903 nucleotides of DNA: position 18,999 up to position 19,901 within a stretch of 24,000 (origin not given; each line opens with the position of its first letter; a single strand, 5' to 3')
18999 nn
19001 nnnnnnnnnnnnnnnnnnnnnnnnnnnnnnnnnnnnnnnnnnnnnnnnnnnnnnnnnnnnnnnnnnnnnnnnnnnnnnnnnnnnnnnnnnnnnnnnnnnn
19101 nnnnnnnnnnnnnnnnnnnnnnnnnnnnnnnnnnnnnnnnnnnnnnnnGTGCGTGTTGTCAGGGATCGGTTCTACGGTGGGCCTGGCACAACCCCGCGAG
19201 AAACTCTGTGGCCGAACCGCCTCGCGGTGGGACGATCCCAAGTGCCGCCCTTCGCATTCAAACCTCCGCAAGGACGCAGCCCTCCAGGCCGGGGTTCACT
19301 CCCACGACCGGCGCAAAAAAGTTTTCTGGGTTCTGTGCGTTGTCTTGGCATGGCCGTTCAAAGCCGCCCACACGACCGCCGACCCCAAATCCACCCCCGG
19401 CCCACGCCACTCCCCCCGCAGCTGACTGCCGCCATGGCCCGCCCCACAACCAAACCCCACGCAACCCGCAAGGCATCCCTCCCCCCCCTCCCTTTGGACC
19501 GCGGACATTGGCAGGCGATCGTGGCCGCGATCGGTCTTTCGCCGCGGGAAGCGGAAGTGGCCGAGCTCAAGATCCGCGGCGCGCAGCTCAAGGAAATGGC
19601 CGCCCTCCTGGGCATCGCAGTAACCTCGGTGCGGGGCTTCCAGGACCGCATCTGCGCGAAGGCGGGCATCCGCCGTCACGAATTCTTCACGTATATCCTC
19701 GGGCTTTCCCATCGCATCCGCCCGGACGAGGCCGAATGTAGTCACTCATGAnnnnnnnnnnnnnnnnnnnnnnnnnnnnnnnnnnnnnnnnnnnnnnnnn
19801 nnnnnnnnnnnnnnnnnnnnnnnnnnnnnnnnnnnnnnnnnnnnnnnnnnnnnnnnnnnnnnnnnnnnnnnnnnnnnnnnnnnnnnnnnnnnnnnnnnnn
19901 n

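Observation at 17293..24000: AT-richer accessory block after polA: candidate uncharacterised acyl-lipid / N-acyl-amino-acid pathway with its own HTH regulator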

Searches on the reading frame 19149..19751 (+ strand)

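Call 6: search_protein_families(library=pfam, proteins=[window:19149-19751:+], max_evalue=0.1)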
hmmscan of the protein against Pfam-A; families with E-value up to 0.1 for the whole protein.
window:19149-19751:+ (200 aa): 2 families
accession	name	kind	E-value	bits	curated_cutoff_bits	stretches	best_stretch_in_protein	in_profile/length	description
PF00196.25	GerE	-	0.00071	19.6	23.5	1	130-173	3-46/57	Bacterial regulatory proteins, luxR family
PF13518.12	HTH_28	-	0.057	13.9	25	0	136-167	4-35/52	Helix-turn-helix domain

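Call 7: search_protein_families(library=ncbifam, proteins=[window:19149-19751:+], max_evalue=0.1)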
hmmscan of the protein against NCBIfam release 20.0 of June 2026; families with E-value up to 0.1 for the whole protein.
window:19149-19751:+ (200 aa): 2 families
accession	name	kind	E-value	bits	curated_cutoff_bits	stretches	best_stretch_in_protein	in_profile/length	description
NF010274.0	PRK13719.1-3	subfamily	0.086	12.3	349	0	130-188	149-207/228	conjugal transfer transcriptional regulator TraJ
NF040749.1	tetrathio_RR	equivalog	0.097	12.4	290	0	130-172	134-176/191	tetrathionate respiration response regulator TtrR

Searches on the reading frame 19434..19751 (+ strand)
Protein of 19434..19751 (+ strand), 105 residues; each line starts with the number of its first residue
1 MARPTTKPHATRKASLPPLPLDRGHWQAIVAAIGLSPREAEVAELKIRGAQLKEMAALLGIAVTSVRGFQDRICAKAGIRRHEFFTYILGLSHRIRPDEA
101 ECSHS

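Call 84: search_protein_families(library=pfam, proteins=[window:19434-19751:+], max_evalue=0.01)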
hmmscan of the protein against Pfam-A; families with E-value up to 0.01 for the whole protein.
window:19434-19751:+ (105 aa): 1 family
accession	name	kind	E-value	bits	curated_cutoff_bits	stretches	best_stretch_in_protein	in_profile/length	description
PF00196.25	GerE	-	0.00021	21.3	23.5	1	35-78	3-46/57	Bacterial regulatory proteins, luxR family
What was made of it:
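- On LuxR/GerE HTH regulators: 21.3 bits against a cut-off of 23.5 (call 84).
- A LuxR-type HTH gene lies directly upstream in the window (call 84).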
